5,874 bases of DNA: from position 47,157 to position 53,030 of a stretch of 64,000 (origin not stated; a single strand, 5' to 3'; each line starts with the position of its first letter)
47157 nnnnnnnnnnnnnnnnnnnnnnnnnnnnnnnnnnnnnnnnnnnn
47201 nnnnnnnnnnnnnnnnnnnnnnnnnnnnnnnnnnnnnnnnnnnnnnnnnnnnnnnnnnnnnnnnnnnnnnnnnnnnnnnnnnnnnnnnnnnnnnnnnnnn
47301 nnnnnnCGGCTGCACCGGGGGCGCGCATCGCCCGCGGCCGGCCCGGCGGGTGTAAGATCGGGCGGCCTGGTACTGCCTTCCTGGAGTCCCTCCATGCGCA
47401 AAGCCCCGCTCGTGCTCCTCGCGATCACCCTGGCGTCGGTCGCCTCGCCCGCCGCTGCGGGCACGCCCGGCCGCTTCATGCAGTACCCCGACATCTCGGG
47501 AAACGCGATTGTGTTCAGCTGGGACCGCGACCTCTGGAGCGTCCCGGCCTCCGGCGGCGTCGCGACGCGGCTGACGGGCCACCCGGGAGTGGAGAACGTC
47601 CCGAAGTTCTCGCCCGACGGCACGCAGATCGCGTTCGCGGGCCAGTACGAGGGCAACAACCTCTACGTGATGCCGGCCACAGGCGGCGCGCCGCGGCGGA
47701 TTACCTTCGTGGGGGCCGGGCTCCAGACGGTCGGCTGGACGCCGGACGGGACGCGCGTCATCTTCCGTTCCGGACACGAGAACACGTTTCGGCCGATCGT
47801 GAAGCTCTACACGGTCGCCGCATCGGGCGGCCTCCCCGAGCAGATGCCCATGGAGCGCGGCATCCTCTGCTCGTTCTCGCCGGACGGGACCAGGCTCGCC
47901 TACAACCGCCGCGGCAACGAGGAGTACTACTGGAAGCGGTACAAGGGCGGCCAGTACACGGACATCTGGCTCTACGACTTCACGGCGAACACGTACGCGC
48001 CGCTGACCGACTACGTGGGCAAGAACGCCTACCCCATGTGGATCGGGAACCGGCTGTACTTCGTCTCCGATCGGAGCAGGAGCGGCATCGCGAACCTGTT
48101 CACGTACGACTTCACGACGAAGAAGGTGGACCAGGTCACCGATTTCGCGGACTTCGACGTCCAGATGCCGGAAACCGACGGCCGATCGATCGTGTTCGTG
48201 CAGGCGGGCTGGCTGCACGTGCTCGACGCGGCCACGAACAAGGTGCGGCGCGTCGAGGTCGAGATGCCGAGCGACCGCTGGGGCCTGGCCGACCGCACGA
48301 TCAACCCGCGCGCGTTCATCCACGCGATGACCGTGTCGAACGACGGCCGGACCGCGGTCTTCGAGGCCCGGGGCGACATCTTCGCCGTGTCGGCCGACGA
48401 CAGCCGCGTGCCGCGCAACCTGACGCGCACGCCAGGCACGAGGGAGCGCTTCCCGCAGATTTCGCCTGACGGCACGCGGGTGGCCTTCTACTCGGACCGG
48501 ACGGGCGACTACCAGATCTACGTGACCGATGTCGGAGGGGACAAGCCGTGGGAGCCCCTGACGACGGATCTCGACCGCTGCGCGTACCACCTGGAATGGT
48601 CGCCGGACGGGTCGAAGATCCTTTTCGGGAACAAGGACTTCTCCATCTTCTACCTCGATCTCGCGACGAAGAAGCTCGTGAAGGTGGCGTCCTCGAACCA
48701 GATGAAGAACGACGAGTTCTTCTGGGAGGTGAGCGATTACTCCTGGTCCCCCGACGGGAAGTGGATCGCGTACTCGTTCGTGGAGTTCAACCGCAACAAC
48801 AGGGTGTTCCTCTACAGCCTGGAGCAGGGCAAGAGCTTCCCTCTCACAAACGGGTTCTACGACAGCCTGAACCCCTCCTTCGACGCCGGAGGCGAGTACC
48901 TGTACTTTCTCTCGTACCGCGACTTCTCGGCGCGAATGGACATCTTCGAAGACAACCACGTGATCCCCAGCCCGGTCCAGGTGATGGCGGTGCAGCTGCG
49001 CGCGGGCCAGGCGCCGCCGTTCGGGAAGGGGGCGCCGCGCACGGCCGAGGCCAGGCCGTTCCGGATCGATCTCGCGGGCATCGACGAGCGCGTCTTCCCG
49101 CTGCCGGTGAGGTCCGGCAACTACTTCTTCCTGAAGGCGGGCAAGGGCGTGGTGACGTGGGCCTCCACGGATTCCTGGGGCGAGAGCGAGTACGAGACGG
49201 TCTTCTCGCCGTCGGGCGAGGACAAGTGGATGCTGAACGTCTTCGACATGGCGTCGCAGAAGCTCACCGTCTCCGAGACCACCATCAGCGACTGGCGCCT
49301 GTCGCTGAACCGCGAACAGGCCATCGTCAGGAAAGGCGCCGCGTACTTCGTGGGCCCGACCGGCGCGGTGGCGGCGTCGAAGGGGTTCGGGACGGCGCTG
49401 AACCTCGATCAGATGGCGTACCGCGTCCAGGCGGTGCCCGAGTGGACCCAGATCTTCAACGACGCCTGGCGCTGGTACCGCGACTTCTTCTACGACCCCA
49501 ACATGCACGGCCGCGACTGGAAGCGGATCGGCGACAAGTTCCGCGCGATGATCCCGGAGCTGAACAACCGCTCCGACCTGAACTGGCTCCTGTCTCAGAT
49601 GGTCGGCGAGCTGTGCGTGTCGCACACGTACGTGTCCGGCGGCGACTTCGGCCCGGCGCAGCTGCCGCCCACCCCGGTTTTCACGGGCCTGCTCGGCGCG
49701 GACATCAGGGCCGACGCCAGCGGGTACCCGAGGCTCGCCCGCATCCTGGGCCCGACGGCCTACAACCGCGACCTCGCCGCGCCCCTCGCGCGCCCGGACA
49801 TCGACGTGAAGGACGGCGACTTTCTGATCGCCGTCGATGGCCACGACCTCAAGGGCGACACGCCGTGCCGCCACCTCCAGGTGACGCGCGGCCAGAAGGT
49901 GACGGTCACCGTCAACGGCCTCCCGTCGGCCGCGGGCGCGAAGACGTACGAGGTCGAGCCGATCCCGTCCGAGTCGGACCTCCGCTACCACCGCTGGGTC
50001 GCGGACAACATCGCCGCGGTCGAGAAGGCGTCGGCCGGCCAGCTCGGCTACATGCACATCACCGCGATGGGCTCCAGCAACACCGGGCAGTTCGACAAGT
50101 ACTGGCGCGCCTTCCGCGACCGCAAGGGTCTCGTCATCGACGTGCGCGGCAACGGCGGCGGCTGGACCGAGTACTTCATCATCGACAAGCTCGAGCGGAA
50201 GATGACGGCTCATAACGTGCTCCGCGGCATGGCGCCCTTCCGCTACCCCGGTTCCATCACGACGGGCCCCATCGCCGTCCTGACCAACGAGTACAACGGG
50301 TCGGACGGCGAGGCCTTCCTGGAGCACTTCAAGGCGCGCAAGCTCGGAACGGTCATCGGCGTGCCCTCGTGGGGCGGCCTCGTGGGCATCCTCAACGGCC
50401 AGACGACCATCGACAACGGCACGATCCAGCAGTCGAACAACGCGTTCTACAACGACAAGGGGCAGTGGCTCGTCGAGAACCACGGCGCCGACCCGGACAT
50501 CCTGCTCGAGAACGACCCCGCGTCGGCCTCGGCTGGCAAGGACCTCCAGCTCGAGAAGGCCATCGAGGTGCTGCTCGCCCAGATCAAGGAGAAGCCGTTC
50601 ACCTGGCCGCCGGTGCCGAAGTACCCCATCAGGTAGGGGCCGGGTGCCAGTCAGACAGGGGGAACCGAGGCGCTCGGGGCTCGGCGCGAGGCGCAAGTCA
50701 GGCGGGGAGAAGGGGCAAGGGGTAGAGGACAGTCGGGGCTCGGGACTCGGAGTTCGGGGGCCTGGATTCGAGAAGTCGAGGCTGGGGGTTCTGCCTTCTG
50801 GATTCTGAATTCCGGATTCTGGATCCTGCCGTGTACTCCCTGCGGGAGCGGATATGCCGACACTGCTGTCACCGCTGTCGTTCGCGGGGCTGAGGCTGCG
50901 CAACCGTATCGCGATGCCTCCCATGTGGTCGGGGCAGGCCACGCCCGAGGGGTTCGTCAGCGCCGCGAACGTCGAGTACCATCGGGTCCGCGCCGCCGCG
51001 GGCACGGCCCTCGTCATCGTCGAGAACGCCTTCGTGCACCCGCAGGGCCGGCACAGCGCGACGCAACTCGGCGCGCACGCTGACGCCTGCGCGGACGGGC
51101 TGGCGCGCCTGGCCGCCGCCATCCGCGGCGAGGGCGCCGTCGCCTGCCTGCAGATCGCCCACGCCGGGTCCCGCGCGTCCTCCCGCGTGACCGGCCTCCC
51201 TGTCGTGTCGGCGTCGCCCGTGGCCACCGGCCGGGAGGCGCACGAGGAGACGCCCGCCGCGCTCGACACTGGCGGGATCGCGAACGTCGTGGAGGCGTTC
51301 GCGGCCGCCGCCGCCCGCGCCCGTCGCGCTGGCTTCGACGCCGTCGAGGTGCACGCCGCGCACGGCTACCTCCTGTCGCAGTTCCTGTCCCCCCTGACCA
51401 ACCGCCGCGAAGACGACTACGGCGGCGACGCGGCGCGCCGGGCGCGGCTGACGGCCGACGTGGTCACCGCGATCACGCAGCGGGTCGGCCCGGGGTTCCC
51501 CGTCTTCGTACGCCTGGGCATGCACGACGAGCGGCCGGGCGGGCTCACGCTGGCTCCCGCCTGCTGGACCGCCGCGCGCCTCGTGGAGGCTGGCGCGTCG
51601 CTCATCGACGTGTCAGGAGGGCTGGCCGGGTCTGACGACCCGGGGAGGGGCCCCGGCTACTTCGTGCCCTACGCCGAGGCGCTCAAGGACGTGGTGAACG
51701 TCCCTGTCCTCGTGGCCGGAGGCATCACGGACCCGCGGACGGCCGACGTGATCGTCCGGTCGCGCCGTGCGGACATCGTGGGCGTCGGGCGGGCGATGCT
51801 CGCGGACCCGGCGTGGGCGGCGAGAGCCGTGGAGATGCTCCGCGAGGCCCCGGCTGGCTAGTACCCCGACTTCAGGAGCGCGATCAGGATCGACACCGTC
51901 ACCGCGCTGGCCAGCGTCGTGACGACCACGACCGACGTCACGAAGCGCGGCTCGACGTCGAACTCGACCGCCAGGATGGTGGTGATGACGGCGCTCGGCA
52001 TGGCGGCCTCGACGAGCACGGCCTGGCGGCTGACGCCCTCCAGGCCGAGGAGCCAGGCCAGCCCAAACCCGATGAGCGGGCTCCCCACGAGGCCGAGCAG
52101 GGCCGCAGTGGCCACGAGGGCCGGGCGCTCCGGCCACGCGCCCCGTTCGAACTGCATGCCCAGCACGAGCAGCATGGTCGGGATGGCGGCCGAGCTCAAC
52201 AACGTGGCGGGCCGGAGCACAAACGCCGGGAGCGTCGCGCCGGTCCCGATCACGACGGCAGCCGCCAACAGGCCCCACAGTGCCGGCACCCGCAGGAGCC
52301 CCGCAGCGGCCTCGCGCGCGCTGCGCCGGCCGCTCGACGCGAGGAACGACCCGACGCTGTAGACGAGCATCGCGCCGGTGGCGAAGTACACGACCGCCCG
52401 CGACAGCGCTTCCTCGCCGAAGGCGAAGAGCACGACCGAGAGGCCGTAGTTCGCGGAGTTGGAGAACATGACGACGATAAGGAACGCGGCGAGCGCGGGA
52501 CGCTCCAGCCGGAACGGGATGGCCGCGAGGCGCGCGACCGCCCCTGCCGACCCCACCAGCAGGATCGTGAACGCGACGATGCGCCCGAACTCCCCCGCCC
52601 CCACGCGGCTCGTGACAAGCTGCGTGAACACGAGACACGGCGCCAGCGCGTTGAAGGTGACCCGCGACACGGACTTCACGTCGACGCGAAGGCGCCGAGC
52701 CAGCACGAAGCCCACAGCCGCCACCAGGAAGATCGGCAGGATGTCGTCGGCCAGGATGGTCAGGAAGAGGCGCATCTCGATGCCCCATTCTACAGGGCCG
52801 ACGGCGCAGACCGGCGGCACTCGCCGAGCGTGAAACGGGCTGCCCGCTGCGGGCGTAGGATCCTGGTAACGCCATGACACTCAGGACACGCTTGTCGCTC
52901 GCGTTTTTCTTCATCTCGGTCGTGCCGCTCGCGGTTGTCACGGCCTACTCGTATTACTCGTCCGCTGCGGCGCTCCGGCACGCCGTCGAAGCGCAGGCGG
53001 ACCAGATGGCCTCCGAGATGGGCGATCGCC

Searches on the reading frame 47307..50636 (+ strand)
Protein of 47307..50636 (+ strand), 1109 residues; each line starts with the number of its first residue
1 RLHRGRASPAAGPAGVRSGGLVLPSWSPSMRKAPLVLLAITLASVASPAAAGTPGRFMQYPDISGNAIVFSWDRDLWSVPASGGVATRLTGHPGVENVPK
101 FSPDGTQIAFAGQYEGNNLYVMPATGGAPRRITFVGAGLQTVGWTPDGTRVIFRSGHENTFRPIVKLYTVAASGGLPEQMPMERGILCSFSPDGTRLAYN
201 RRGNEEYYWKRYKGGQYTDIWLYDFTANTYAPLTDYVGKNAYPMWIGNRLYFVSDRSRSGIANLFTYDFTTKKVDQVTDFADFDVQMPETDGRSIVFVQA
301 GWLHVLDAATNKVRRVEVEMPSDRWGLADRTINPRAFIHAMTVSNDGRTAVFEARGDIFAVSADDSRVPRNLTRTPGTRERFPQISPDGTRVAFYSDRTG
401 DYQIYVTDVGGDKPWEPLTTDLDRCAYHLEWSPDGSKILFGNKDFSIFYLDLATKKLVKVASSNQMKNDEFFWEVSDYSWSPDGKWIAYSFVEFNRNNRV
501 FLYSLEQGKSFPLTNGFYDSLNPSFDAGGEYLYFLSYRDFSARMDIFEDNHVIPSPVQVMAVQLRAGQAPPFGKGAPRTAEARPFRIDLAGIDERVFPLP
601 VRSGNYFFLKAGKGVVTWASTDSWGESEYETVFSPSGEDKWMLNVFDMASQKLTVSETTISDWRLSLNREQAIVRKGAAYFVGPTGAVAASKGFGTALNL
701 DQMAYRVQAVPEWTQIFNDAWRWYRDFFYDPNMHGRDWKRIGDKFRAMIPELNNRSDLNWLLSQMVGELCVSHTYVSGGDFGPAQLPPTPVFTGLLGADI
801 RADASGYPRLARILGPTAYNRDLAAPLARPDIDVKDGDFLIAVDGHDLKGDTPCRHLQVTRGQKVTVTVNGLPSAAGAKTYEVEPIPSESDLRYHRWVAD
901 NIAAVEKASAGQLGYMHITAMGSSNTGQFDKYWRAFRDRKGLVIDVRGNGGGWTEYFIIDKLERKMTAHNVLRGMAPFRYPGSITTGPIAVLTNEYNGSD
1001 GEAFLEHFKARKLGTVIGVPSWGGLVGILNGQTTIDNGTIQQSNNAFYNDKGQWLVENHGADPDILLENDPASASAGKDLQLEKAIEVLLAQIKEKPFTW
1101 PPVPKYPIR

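Call 80: search_protein_families(library=pfam, proteins=[window:47307-50636:+], max_evalue=0.00001)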
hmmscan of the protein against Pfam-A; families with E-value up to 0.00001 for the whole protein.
window:47307-50636:+ (1109 aa): 7 families
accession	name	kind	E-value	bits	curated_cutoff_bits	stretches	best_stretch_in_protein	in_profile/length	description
PF07676.18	PD40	-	1.3e-25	89.1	20.9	1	370-406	2-38/38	WD40-like Beta Propeller Repeat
PF03572.23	Peptidase_S41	-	2.8e-25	89.3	24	1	913-1065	2-163/165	Peptidase family S41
PF14684.11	Tricorn_C1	-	2.9e-18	66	24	1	712-767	4-59/59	Tricorn protease C1 domain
PF00930.27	DPPIV_N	-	4.1e-13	49.2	22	0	403-491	24-119/354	Dipeptidyl peptidase IV (DPP IV) N-terminal region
PF14685.13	PDZ_Tricorn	-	1.2e-11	44.9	25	1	794-872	1-79/88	Tricorn protease PDZ domain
PF25174.1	Beta-prop_THOC3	-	4.4e-09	36.2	305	1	399-490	66-147/272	THOC3 beta-propeller domain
PF02897.21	Peptidase_S9_N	-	1.8e-06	27.4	24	0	385-520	131-278/414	Prolyl oligopeptidase, N-terminal beta-propeller domain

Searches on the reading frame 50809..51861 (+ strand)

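Call 80: search_protein_families(library=pfam, proteins=[window:50809-51861:+], max_evalue=0.00001)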
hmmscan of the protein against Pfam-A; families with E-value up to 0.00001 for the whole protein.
window:50809-51861:+ (350 aa): 1 family
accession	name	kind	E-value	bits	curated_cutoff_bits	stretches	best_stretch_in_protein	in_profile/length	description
PF00724.26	Oxidored_FMN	-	3.3e-65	221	27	1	19-342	2-337/342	NADH:flavin oxidoreductase / NADH oxidase family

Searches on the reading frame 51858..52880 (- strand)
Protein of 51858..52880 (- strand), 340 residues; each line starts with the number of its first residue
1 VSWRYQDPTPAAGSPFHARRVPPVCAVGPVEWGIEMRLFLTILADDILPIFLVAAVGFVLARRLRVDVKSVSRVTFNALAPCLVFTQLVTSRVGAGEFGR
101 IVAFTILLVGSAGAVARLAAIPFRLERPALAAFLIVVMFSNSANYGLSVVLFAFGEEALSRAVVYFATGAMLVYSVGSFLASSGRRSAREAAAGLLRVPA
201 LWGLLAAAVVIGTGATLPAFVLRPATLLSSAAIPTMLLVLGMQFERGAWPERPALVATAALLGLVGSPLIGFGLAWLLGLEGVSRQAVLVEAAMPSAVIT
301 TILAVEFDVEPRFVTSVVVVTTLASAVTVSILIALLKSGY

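Call 80: search_protein_families(library=pfam, proteins=[window:51858-52880:-], max_evalue=0.00001)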
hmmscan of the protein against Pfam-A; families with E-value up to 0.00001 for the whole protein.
window:51858-52880:- (340 aa): 1 family
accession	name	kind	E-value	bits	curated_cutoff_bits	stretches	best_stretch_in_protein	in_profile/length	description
PF03547.23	Mem_trans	-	4.6e-24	85.1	25.7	2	193-333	198-343/343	Membrane transport protein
